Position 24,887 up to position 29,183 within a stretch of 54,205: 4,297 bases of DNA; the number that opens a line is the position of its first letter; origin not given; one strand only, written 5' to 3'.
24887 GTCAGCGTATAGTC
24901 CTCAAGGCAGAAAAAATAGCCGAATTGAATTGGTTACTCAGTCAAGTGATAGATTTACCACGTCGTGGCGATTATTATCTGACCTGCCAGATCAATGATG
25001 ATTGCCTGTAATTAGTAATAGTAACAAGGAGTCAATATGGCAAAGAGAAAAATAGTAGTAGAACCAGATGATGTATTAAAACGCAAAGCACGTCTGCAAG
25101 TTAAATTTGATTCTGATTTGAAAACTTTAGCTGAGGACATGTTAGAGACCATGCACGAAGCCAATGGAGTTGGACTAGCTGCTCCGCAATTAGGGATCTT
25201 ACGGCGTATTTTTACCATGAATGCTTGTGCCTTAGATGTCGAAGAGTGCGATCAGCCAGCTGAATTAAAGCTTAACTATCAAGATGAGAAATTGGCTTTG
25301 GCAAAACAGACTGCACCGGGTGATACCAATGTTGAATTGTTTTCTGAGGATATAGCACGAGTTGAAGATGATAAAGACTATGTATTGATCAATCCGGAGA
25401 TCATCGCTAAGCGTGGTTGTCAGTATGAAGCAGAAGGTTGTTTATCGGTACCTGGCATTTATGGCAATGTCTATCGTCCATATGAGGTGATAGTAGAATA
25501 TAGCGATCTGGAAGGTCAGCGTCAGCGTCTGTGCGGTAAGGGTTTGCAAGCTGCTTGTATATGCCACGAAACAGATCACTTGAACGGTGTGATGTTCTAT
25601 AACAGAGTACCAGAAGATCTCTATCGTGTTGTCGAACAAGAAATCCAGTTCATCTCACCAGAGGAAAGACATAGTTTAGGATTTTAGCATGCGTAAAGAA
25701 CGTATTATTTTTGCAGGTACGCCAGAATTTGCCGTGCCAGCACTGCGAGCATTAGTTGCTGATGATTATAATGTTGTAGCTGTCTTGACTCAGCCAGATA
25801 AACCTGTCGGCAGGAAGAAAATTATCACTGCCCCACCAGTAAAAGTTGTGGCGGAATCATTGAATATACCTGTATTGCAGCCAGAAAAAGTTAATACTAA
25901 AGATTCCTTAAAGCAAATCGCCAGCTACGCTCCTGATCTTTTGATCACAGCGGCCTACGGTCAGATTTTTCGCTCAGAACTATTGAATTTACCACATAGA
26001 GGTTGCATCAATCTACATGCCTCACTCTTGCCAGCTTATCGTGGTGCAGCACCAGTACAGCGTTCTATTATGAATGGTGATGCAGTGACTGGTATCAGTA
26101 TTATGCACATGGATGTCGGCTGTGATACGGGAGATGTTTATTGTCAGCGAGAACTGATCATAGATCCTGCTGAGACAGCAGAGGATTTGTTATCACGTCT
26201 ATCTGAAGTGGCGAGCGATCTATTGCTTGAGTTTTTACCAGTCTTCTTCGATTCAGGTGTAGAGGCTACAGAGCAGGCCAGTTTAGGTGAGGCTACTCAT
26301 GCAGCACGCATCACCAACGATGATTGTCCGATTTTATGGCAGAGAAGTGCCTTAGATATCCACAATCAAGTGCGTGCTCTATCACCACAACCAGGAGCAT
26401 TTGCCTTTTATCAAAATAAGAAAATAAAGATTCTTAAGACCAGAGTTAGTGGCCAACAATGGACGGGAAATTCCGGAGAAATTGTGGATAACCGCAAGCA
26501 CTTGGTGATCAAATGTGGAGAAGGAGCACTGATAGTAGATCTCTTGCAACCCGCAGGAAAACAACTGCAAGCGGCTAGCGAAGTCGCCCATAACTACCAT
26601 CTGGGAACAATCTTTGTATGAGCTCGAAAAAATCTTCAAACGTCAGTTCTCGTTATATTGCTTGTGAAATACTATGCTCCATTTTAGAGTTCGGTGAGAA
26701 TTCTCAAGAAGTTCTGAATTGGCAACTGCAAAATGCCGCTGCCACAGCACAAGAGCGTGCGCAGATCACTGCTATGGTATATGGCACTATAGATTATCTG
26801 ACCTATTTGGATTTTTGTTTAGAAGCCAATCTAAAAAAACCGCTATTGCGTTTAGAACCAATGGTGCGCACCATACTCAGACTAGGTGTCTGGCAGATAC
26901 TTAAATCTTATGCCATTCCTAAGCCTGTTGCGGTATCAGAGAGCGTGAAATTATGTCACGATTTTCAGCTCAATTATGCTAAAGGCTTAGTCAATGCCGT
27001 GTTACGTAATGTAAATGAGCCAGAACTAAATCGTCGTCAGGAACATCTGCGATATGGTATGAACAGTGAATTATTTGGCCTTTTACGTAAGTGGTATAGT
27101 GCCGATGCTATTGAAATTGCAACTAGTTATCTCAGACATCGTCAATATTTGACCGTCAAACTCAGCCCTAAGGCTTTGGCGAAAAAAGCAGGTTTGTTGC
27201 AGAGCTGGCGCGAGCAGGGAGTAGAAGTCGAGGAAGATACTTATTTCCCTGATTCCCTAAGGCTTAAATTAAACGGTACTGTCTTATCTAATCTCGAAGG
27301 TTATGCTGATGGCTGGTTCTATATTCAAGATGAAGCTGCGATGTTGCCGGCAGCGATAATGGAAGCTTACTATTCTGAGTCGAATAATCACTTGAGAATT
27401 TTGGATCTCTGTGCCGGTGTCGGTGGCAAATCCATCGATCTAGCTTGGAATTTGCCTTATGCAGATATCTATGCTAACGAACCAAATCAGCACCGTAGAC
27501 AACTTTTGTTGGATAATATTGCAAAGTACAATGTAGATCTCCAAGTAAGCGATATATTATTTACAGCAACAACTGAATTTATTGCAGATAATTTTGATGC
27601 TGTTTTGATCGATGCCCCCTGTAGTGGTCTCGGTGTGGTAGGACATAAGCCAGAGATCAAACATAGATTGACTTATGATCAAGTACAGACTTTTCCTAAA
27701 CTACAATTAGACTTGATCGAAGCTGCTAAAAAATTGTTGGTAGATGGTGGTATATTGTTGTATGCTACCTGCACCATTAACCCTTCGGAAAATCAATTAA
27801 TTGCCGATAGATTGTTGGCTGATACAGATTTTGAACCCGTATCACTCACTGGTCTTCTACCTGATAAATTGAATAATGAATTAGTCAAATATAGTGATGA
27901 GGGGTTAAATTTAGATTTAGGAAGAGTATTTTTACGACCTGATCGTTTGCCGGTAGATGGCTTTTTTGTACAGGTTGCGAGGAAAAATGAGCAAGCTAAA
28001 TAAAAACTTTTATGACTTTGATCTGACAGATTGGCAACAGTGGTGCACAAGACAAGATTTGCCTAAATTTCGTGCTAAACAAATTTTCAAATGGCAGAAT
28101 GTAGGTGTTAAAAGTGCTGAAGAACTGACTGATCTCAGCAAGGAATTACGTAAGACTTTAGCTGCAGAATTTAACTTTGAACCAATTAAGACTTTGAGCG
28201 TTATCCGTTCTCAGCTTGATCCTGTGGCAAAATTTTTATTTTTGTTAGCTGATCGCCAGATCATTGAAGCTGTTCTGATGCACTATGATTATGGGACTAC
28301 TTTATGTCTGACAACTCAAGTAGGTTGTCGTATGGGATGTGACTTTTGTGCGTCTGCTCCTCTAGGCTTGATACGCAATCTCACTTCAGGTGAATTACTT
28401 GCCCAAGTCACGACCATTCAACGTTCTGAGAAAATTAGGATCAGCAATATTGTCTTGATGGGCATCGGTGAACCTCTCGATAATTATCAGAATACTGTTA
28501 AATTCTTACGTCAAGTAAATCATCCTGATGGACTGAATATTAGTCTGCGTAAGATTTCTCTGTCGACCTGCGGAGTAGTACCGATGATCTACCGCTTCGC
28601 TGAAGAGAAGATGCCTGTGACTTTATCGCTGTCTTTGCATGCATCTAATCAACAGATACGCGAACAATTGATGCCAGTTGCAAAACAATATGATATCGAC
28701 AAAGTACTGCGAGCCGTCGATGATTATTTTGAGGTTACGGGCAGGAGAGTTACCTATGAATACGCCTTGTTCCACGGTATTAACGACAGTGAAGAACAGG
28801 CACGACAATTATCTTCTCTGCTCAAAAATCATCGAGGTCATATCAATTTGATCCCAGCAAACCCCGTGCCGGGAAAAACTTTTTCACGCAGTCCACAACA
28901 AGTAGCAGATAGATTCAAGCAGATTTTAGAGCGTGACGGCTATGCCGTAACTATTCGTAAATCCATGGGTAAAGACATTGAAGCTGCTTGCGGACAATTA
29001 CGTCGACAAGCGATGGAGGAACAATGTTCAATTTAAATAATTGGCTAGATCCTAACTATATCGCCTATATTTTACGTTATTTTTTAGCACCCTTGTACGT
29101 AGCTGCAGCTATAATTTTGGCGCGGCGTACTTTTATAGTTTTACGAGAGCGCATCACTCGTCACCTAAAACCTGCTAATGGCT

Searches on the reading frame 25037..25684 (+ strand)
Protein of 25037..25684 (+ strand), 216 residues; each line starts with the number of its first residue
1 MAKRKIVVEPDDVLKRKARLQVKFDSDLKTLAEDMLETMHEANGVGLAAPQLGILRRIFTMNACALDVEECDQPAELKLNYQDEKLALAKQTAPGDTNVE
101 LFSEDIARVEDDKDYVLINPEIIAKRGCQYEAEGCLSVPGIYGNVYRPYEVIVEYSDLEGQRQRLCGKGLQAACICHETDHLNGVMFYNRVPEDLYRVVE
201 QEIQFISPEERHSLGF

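Call 43: search_protein_families(library=pfam, proteins=[window:25037-25684:+], max_evalue=0.001)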
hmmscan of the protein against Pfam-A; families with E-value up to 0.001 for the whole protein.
window:25037-25684:+ (216 aa): 1 family
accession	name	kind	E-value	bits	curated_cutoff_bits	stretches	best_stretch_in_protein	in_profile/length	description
PF01327.26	Pep_deformylase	-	5.4e-44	150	22.8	1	4-192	2-151/156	Polypeptide deformylase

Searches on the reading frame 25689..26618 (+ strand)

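Call 43: search_protein_families(library=pfam, proteins=[window:25689-26618:+], max_evalue=0.001)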
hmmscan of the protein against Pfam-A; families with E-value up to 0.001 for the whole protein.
window:25689-26618:+ (310 aa): 2 families
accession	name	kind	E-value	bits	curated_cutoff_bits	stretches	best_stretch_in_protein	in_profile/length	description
PF00551.24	Formyl_trans_N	-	5.5e-40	137.5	26.1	1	5-181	2-179/181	Formyl transferase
PF02911.23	Formyl_trans_C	-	1.7e-23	83.1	21.1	1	207-301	1-97/100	Formyl transferase, C-terminal domain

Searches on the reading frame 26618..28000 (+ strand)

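Call 43: search_protein_families(library=pfam, proteins=[window:26618-28000:+], max_evalue=0.001)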
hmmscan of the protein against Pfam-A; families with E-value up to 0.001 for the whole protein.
window:26618-28000:+ (461 aa): 3 families
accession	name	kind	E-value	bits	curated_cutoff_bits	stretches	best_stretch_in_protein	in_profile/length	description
PF01189.24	Methyltr_RsmB-F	-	4.2e-33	115.1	27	1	255-451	6-195/199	16S rRNA methyltransferase RsmB/F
PF01029.23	NusB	-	3.3e-27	95.9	23.1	1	11-133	3-132/133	NusB family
PF09445.16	Methyltransf_15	-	0.00029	20.9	22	1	260-337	3-83/165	RNA cap guanine-N2 methyltransferase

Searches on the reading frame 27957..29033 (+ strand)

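Call 43: search_protein_families(library=pfam, proteins=[window:27957-29033:+], max_evalue=0.001)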
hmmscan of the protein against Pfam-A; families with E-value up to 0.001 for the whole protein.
window:27957-29033:+ (359 aa): 2 families
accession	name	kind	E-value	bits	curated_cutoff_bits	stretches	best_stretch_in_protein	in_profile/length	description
PF04055.27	Radical_SAM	-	8.2e-17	62.3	29.5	1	120-282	3-162/166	Radical SAM superfamily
PF21016.3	RlmN_N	-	9.4e-09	35.3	24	1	17-71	2-57/60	Ribosomal RNA large subunit methyltransferase N-terminal domain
